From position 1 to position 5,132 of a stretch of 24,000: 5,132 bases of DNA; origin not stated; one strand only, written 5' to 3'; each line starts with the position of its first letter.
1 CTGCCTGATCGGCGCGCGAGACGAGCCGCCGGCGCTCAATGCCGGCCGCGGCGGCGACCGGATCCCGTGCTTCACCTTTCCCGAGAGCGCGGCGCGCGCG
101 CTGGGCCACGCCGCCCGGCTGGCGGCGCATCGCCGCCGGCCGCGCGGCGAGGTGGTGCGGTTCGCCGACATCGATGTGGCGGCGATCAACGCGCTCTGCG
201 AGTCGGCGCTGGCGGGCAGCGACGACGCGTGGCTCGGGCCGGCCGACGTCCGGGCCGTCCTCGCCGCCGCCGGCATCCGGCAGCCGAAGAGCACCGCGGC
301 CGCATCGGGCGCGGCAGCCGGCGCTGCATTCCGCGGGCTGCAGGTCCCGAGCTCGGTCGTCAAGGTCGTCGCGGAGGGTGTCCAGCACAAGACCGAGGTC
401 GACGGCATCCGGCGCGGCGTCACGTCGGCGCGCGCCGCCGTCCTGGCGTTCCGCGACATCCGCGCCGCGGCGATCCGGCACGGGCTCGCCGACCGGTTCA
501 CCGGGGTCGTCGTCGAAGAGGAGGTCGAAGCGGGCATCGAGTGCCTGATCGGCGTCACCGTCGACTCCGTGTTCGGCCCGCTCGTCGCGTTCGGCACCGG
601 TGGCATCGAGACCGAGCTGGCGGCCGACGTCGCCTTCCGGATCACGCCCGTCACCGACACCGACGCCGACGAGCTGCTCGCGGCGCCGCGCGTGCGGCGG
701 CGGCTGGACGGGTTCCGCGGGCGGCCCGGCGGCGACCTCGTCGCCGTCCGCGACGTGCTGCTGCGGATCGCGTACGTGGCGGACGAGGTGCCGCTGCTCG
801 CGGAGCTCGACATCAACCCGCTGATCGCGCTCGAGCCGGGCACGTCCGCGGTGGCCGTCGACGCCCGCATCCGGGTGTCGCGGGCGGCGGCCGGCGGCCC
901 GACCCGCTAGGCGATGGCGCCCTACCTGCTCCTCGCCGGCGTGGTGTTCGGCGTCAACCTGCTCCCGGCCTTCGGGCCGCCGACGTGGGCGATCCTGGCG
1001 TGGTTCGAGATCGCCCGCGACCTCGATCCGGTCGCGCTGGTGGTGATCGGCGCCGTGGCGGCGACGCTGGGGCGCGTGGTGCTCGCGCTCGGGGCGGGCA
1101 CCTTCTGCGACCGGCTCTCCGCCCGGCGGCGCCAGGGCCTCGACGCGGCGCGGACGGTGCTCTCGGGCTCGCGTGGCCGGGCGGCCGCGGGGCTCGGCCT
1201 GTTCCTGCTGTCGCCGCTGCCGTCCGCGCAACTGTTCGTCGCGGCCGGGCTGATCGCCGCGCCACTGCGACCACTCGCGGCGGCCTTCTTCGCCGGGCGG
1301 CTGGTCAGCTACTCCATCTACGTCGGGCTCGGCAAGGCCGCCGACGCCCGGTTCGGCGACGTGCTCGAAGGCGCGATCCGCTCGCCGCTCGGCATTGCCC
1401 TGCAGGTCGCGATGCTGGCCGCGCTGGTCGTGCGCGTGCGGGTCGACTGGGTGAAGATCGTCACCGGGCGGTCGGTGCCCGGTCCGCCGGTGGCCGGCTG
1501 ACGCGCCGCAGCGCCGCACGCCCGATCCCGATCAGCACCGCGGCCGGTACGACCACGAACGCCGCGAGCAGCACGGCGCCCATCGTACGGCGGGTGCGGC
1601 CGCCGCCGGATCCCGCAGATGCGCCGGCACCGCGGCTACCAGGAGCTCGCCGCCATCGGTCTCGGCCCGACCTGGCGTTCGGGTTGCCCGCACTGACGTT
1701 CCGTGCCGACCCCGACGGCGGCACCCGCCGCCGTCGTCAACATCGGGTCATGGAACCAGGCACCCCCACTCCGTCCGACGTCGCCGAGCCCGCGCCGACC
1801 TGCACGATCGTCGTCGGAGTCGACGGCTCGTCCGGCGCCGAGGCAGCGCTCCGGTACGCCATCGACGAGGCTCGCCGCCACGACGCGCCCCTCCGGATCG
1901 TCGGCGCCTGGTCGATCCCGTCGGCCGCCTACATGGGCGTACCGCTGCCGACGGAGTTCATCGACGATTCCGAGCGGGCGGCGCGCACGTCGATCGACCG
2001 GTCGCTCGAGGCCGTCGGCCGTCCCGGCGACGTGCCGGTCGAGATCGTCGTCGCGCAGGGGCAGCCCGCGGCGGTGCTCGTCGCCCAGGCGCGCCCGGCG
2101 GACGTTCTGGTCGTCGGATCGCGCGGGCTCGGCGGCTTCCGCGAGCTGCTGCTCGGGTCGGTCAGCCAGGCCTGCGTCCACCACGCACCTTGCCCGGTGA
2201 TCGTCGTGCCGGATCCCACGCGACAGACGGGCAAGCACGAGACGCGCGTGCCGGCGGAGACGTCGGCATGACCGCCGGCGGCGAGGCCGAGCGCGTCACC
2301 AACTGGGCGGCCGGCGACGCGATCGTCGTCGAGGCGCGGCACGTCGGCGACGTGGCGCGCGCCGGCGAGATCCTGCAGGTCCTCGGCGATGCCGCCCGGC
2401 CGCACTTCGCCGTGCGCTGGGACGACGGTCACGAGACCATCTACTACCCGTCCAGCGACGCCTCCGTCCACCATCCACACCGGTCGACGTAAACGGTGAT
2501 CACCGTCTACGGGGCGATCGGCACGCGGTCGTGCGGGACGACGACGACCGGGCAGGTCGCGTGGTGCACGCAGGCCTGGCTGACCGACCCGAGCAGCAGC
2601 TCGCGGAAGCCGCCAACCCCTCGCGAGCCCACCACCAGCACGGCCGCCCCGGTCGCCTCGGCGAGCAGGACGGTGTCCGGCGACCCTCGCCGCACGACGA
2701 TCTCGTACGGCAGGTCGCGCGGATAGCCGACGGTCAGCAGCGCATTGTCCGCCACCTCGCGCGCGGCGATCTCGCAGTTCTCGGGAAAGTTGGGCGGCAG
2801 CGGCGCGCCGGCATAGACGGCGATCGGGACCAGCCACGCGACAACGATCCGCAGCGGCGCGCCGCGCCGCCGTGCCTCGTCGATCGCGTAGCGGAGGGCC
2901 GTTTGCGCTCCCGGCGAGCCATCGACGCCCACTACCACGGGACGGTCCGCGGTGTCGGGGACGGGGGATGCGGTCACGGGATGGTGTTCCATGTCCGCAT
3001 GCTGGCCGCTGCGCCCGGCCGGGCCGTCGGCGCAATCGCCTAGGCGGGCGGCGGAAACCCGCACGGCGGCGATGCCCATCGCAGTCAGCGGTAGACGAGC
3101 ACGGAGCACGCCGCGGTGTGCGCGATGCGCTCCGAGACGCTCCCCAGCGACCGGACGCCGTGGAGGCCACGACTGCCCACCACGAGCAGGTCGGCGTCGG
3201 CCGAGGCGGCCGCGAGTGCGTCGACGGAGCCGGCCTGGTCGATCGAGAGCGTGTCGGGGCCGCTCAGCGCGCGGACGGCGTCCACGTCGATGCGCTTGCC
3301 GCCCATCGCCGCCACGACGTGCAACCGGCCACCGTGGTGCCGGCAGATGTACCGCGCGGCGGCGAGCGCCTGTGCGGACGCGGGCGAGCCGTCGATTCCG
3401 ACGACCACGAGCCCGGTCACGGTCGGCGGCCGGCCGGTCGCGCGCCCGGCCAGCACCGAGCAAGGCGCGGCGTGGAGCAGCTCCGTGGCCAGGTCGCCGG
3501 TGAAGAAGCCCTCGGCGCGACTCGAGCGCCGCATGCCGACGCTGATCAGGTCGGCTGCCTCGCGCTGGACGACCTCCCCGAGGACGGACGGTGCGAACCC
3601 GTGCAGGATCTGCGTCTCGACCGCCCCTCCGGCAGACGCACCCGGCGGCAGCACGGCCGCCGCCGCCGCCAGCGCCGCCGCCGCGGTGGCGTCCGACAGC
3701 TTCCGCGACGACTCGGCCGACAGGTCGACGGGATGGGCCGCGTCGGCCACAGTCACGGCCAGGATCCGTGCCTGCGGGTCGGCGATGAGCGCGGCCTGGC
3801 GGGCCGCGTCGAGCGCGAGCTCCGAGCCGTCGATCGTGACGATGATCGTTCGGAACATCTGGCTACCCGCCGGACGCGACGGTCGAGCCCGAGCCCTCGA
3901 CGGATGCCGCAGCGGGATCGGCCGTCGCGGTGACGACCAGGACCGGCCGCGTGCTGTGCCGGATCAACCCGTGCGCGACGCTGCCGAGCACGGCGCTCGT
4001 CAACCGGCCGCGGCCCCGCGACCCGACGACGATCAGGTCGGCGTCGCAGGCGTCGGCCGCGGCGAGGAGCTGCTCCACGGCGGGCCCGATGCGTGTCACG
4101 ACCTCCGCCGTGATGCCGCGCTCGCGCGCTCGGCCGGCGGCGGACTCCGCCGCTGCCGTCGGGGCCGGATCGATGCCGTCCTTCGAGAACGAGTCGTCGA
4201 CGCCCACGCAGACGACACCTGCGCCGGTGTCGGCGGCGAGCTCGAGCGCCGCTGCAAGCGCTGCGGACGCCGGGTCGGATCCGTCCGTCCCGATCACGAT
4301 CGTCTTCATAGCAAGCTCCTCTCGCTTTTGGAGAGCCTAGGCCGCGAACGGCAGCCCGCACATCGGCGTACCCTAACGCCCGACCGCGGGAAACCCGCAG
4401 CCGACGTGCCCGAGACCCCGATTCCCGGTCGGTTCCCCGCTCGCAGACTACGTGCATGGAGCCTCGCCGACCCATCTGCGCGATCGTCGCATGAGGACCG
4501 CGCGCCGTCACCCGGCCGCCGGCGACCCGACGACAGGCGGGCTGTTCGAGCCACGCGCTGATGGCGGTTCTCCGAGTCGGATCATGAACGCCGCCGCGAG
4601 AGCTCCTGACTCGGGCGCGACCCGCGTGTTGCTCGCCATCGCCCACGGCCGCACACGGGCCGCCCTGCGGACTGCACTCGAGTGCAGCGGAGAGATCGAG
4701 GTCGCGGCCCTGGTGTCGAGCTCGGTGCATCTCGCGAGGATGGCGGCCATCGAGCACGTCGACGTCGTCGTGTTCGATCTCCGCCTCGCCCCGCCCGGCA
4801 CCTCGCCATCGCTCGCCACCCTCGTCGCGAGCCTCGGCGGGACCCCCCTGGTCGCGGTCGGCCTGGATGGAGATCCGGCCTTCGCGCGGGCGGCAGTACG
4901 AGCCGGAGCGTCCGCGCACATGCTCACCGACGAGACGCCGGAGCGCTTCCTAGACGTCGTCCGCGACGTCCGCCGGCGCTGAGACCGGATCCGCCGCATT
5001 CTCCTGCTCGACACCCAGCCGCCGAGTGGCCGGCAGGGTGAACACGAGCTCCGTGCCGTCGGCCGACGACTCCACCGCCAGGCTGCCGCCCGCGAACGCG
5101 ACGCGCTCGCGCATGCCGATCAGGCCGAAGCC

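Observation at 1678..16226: Eight intergenic copies of a 15-bp palindrome (TGCGGN-WWW-NCCGCA) precede every transcription unit of the stress/hypoxia island, suggesting an uncharacterised regulon operator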

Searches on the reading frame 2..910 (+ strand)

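Call 11: search_protein_families(library=pfam, proteins=[window:2-910:+])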
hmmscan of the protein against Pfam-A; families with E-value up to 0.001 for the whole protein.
window:2-910:+ (302 aa): 1 family
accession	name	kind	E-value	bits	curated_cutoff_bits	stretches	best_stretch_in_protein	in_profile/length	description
PF13549.11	ATP-grasp_5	-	6.6e-54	183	27.6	1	74-292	6-221/221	ATP-grasp domain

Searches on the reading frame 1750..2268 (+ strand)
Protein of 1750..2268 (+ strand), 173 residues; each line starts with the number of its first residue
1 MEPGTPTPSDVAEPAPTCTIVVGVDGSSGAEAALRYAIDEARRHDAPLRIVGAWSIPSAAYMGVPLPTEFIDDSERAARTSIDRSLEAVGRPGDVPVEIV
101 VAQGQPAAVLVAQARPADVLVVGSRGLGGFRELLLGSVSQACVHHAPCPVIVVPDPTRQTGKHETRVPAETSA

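Call 10: search_protein_families(library=pfam, proteins=[window:1750-2268:+])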
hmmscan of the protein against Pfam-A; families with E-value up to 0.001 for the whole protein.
seq(173 aa): 1 family
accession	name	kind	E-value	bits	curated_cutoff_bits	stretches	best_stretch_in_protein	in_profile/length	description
PF00582.32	Usp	-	5.7e-34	118.1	24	1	19-154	4-141/141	Universal stress protein family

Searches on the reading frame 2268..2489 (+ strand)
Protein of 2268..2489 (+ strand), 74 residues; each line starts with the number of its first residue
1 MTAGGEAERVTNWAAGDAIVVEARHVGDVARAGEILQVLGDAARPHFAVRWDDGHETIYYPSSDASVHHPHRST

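Call 10: search_protein_families(library=pfam, proteins=[window:2268-2489:+])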
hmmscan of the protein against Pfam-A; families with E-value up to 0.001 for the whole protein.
seq(74 aa): 1 family
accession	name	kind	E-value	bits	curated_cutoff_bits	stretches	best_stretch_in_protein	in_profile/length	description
PF08940.17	DUF1918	-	6.8e-18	64.5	24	1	15-67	5-58/58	Domain of unknown function (DUF1918)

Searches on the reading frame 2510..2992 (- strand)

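Call 10: search_protein_families(library=pfam, proteins=[window:2510-2992:-])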
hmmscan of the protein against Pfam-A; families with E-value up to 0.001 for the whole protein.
seq(161 aa): 1 family
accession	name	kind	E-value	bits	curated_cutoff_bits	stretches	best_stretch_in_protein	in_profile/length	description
PF00582.32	Usp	-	4.8e-30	105.4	24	1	17-153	3-141/141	Universal stress protein family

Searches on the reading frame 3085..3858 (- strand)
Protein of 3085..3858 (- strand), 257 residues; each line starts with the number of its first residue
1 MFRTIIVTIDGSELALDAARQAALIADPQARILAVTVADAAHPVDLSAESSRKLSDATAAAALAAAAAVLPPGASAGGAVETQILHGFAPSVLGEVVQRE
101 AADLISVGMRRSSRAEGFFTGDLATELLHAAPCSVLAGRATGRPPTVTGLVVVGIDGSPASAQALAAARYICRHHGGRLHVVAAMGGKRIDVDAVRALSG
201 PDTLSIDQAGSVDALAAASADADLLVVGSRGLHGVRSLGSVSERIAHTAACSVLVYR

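Call 10: search_protein_families(library=pfam, proteins=[window:3085-3858:-])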
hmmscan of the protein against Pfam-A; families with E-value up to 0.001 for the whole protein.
window:3085-3858:- (257 aa): 1 family
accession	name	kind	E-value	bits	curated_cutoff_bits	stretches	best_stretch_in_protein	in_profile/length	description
PF00582.32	Usp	-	2.5e-33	116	24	2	1-137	1-139/141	Universal stress protein family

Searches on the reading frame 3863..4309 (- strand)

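Call 10: search_protein_families(library=pfam, proteins=[window:3863-4309:-])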
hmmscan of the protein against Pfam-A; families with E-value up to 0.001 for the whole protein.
window:3863-4309:- (148 aa): 1 family
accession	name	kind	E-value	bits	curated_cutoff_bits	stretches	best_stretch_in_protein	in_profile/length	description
PF00582.32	Usp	-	1.9e-26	93.8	24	1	1-126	1-140/141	Universal stress protein family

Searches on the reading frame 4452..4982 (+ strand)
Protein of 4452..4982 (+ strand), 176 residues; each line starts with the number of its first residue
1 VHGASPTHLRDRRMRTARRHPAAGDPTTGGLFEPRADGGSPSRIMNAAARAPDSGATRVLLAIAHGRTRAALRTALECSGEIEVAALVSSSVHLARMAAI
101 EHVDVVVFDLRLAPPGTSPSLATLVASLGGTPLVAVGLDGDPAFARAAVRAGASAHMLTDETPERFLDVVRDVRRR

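Call 10: search_protein_families(library=pfam, proteins=[window:4452-4982:+])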
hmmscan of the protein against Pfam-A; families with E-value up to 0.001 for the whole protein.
window:4452-4982:+ (176 aa): 0 families
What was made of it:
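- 4584..4982 (+): Stand-alone degenerate receiver-like protein with no HTH. Its 3' end overlaps the 3' end of the kinase gene. Call 10 finds no Pfam hit.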
